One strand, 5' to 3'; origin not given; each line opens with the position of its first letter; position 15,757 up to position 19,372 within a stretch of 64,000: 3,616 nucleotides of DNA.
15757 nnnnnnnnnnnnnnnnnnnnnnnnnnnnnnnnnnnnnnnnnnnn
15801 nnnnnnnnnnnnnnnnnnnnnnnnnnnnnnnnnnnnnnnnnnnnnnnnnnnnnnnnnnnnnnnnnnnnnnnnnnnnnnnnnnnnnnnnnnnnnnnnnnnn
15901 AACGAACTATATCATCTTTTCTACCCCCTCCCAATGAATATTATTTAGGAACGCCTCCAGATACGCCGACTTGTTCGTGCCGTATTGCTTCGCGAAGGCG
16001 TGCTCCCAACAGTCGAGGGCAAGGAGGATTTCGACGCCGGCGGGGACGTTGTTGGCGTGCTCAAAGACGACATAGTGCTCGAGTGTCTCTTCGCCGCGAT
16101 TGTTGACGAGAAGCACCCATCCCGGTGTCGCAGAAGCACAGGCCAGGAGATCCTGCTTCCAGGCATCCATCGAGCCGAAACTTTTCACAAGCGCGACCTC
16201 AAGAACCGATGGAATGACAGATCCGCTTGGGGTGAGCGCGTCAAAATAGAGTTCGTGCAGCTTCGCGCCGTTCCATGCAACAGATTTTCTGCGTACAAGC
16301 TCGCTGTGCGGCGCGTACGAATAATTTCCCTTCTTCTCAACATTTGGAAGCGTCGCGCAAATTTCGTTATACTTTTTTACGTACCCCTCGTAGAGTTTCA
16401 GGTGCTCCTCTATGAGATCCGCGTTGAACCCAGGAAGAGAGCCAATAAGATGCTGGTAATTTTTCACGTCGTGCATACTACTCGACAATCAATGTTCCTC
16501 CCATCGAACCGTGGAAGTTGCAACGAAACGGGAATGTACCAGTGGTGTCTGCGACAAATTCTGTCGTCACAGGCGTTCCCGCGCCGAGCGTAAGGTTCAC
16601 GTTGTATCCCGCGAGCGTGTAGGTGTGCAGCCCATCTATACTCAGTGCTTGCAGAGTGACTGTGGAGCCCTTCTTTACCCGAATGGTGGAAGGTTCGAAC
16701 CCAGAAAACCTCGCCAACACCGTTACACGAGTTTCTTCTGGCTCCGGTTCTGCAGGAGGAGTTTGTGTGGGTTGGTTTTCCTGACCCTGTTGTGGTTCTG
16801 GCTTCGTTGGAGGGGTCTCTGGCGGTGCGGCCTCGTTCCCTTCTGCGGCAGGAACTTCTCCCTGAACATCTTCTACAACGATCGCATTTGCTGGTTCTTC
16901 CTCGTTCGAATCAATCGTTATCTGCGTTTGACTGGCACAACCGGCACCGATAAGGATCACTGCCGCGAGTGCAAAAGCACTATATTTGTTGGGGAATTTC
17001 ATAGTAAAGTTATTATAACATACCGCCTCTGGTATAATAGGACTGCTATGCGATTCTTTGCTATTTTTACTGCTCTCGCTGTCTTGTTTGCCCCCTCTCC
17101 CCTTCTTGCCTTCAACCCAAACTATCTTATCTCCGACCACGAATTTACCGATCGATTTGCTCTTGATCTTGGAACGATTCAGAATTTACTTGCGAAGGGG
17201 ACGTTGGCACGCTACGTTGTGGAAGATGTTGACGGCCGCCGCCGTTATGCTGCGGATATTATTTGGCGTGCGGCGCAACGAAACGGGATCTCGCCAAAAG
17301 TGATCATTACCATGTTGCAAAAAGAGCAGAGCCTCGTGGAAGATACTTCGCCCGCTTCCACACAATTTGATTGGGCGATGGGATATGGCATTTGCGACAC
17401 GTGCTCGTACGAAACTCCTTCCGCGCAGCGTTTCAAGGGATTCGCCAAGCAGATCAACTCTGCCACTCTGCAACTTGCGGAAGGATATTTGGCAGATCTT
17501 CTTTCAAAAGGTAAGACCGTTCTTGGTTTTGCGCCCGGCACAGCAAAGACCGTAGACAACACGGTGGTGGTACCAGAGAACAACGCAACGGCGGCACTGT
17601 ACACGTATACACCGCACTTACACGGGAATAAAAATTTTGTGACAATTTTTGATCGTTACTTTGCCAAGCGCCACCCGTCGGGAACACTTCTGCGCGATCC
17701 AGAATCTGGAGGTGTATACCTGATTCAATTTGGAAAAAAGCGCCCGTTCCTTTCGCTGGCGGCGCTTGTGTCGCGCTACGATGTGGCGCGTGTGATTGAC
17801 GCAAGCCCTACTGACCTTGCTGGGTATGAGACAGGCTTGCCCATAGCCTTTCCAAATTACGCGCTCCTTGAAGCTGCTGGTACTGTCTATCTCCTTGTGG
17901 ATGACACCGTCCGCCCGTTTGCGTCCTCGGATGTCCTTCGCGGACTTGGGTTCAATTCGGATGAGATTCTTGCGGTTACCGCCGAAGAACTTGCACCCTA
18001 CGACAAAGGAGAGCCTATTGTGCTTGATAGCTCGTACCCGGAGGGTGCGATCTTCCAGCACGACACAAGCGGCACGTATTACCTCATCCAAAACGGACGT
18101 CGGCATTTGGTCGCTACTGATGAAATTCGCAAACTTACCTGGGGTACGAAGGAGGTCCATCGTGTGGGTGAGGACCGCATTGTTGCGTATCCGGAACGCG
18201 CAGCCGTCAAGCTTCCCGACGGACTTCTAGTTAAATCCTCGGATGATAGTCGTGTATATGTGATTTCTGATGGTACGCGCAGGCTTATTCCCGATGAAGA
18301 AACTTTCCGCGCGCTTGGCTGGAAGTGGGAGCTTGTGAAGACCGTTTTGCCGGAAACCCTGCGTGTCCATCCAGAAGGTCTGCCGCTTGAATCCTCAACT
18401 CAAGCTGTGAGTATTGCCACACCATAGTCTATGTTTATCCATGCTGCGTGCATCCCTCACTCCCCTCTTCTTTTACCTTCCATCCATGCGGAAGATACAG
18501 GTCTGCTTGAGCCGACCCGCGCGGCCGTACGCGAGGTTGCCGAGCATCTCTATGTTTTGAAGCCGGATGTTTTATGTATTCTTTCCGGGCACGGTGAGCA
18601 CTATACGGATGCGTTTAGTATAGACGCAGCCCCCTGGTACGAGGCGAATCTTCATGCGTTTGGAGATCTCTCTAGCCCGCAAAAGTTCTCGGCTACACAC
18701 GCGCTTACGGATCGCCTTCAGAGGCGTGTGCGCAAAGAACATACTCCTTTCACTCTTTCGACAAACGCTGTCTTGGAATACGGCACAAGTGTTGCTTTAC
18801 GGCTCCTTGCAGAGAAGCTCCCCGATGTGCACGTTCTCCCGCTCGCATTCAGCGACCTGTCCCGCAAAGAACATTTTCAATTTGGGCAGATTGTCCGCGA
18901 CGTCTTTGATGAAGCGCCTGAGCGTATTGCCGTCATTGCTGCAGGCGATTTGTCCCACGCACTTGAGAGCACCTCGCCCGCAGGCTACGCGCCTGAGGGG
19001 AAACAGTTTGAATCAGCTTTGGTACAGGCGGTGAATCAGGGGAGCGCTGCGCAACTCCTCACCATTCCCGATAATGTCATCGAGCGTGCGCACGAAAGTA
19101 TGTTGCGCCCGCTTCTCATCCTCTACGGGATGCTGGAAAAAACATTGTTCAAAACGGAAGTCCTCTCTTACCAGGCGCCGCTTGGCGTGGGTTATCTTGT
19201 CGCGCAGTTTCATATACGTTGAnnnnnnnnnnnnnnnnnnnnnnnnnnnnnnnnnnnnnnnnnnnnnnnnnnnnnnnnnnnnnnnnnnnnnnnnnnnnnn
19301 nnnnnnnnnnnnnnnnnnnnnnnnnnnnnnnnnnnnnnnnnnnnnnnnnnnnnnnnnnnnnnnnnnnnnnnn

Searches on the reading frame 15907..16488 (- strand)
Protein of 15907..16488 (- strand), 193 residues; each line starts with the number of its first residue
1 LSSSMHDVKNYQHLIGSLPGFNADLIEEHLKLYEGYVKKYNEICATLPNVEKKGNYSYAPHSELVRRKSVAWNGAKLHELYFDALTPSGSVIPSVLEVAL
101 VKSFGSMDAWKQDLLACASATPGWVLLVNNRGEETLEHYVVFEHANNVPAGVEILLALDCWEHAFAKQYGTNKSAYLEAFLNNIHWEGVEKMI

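Call 7: search_protein_families(library=pfam, proteins=[window:15907-16488:-], max_evalue=0.1)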
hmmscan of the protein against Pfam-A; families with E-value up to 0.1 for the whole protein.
window:15907-16488:- (193 aa): 3 families
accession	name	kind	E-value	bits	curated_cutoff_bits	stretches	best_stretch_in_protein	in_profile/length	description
PF02777.23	Sod_Fe_C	-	3.3e-20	72.5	20.9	1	96-191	5-101/102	Iron/manganese superoxide dismutases, C-terminal domain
PF00081.27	Sod_Fe_N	-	0.033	15.1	27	1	21-85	18-81/82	Iron/manganese superoxide dismutases, alpha-hairpin domain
PF24053.1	DUF7356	-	0.1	13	27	0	111-148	20-62/105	Domain of unknown function (DUF7356)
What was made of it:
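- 15907..16488 (-): Fe/Mn superoxide-dismutase-like gene. It is the conserved upstream neighbour on the same strand, 6 nt from ORF370. Pfam Sod_Fe_C, call 7.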

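Call 20: find_related_loci(query=window:15907-16488:-, collection=genome_contigs, flank=10000)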
Query window:15907-16488:- (193 aa) in genome_contigs; peptide patterns used: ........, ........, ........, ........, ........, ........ (x = any residue, [..] = any of these).
89 stretches matched a pattern; 64 encode a relative of the query (tblastn E <= 1e-3); 64 distinct loci.
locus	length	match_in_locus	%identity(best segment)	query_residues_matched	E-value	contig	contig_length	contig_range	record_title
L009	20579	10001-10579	65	1-193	3e-84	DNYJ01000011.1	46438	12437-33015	MAG TPA_asm: Candidatus Uhrbacteria bacterium isolate UBA10169 contig_13260, whole genome shotgun sequence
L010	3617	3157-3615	58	1-175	2e-63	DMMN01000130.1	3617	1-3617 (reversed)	MAG TPA_asm: Bacteroidetes bacterium isolate UBA10030 contig_125491, whole genome shotgun sequence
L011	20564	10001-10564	44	6-193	2e-45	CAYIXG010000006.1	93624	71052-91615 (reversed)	MAG TPA_asm: Candidatus Woesearchaeota archaeon isolate ERP119705_co6_1115 genome assembly, contig: NODE_121_length_9362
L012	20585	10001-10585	38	1-191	8e-36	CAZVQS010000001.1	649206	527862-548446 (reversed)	MAG TPA_asm: uncultured Gammaproteobacteria bacterium isolate SRP278314_co2_148 genome assembly, contig: NODE_3_length_6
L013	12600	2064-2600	39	17-193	4e-33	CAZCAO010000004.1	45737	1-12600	MAG TPA_asm: uncultured Candidatus Saccharibacteria bacterium isolate SRP133034_co1_283 genome assembly, contig: NODE_56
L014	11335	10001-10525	40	17-189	5e-33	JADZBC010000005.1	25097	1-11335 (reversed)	MAG: bacterium isolate SJ655 c_000000646763, whole genome shotgun sequence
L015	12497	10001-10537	39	17-193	1e-32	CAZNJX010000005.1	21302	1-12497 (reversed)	MAG TPA_asm: uncultured Candidatus Saccharibacteria bacterium isolate binchicken_co105_421 genome assembly, contig: NODE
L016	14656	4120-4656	39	17-193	1e-33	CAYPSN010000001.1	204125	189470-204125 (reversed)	MAG TPA_asm: uncultured Candidatus Saccharibacteria bacterium isolate SRP133034_co1_64 genome assembly, contig: NODE_12_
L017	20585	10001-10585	37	1-191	3e-32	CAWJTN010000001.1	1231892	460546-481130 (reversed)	MAG: Candidatus Roizmanbacteria bacterium isolate MFD04408.bin.1.61 genome assembly, contig: contig_30883, whole genome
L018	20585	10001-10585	37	1-191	5e-32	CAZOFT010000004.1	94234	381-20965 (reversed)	MAG TPA_asm: uncultured Gammaproteobacteria bacterium isolate SRP300315_co1_15 genome assembly, contig: NODE_114_length_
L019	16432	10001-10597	36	1-191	3e-32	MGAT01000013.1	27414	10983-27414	MAG: Candidatus Roizmanbacteria bacterium RIFCSPLOWO2_01_FULL_44_13 rifcsplowo2_01_scaffold_28126, whole genome shotgun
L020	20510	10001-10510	39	25-193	6e-32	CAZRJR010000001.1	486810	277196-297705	MAG TPA_asm: uncultured Candidatus Saccharibacteria bacterium isolate SRP173033_co2_82 genome assembly, contig: NODE_2_l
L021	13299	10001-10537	38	17-193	7e-32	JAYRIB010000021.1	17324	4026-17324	MAG: Candidatus Saccharimonadia bacterium isolate SZ_szas25bin.42 k141_439858, whole genome shotgun sequence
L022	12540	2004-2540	38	17-193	7e-32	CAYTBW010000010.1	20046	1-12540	MAG TPA_asm: uncultured Candidatus Saccharibacteria bacterium isolate SRP285395_co2_395 genome assembly, contig: NODE_42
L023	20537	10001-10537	36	17-193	2e-31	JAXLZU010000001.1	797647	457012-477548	MAG: Candidatus Saccharibacteria bacterium isolate STL-PAT10 C2.14.fa-1, whole genome shotgun sequence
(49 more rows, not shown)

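Call 68: find_homologous_proteins(query=window:15907-16476:-, max_evalue=1e-40)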
Query window:15907-16476:- (189 aa): 100 proteins with E <= 1e-40 among 162 candidates.
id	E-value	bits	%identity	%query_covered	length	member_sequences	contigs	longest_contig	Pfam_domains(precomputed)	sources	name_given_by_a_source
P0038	4.0e-125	433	100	100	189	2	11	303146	PF02777.24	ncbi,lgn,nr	ncbi:superoxide dismutase [Candidatus Uhrbacteria bacterium]|nr:superoxide dismutase [Candidatus Uhr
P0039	2.1e-92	326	76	100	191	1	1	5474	PF02777.24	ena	-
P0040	2.3e-85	303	74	95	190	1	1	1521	PF02777.24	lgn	-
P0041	1.3e-84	301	70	100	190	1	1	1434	PF02777.24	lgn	-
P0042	6.6e-84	298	68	100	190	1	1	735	PF02777.24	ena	-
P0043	1.2e-83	298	68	100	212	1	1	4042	PF02777.24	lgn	-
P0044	2.7e-83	297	71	95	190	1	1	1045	PF02777.24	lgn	-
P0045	9.1e-83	295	68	100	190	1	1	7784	PF02777.24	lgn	-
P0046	1.9e-81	291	69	100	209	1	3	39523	PF02777.24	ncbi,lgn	-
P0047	1.2e-79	285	68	95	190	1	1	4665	PF02777.24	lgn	-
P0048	5.3e-78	279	67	95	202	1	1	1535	PF02777.24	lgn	-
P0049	9.2e-78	278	65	100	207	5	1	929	PF02777.24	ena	-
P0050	1.0e-77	278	65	100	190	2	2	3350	PF02777.24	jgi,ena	-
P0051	5.5e-76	273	62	100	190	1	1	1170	PF02777.24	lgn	-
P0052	6.8e-75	269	64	97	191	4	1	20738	PF02777.24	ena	-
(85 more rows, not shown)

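Call 70: find_encoding_contigs(protein=P0039, flank=10000, max_places=2)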
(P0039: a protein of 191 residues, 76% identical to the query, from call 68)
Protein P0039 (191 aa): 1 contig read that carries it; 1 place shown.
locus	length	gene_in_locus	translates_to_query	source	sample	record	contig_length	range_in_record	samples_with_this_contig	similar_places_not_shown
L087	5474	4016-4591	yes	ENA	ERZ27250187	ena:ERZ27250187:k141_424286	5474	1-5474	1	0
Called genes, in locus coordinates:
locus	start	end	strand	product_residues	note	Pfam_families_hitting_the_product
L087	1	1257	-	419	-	?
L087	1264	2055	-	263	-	PF02900:LigB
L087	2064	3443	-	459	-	-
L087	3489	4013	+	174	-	PF13473:Cupredoxin_1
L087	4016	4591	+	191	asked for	PF02777:Sod_Fe_C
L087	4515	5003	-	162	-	-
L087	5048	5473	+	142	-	?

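Call 71: find_encoding_contigs(protein=P0046, flank=10000, max_places=2)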
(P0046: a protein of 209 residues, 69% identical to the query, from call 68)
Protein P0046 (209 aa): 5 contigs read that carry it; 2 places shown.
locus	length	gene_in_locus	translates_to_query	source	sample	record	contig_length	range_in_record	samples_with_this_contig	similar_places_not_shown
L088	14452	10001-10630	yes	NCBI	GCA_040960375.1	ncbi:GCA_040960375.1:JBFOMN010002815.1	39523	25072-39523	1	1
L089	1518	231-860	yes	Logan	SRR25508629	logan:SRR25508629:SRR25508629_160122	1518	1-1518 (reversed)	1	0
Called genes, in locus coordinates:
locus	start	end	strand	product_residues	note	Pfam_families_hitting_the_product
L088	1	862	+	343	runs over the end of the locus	PF13579:Glyco_trans_4_4, PF13439:Glyco_transf_4, PF20706:GT4-conflict, PF00534:Glycos_transf_1, PF13692:Glyco_trans_1_4, PF13524:Glyco_trans_1_2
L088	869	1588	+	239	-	PF00535:Glycos_transf_2, PF10111:Glyco_tranf_2_2, PF13641:Glyco_tranf_2_3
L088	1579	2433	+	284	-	PF00535:Glycos_transf_2, PF13641:Glyco_tranf_2_3, PF13632:Glyco_trans_2_3 (weak)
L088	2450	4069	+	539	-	PF04932:Wzy_C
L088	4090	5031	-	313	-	PF00551:Formyl_trans_N, PF02911:Formyl_trans_C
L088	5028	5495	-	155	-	PF01327:Pep_deformylase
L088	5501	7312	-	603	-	PF17764:PriA_3primeBD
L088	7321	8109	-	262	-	PF02900:LigB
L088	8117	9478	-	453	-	-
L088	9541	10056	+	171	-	PF13473:Cupredoxin_1, PF00116:COX2 (weak)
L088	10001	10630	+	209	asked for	PF02777:Sod_Fe_C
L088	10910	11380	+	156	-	-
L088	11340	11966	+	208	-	PF03167:UDG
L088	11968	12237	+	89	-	PF00708:Acylphosphatase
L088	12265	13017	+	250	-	PF12705:PDDEXK_1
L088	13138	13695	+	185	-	PF20803:PaaX_M, PF09827:CRISPR_Cas2 (weak)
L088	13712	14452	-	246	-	?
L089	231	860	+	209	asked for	PF02777:Sod_Fe_C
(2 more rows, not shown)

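Call 87: search_protein_families(library=pfam, proteins=[L088:10910-11380:+, L009:11842-12243:+], max_evalue=0.001)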
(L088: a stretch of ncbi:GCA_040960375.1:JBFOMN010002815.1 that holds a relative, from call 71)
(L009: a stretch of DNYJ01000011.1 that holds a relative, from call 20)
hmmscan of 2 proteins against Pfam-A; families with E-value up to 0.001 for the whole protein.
L088:10910-11380:+ (156 aa): 0 families

L009:11842-12243:+ (133 aa): 0 families

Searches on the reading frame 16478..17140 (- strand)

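Call 7: search_protein_families(library=pfam, proteins=[window:16478-17140:-], max_evalue=0.1)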
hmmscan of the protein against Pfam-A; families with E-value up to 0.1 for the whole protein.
window:16478-17140:- (220 aa): 2 families
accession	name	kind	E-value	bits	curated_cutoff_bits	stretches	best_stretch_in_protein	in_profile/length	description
PF13473.12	Cupredoxin_1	-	1.2e-07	32.2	27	1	134-219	18-104/104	Cupredoxin-like domain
PF00127.26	Copper-bind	-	0.044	14.6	21.2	0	148-183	14-41/99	Copper binding proteins, plastocyanin/azurin family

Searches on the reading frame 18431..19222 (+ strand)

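Call 7: search_protein_families(library=pfam, proteins=[window:18431-19222:+], max_evalue=0.1)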
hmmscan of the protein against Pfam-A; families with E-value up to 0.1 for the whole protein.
window:18431-19222:+ (263 aa): 2 families
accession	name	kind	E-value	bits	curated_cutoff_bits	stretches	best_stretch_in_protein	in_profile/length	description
PF02900.23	LigB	-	9.4e-28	97.5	26.3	1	5-257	2-268/269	Catalytic LigB subunit of aromatic ring-opening dioxygenase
PF01875.22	Memo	-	0.0011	18.7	27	1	111-179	115-183/269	Memo-like protein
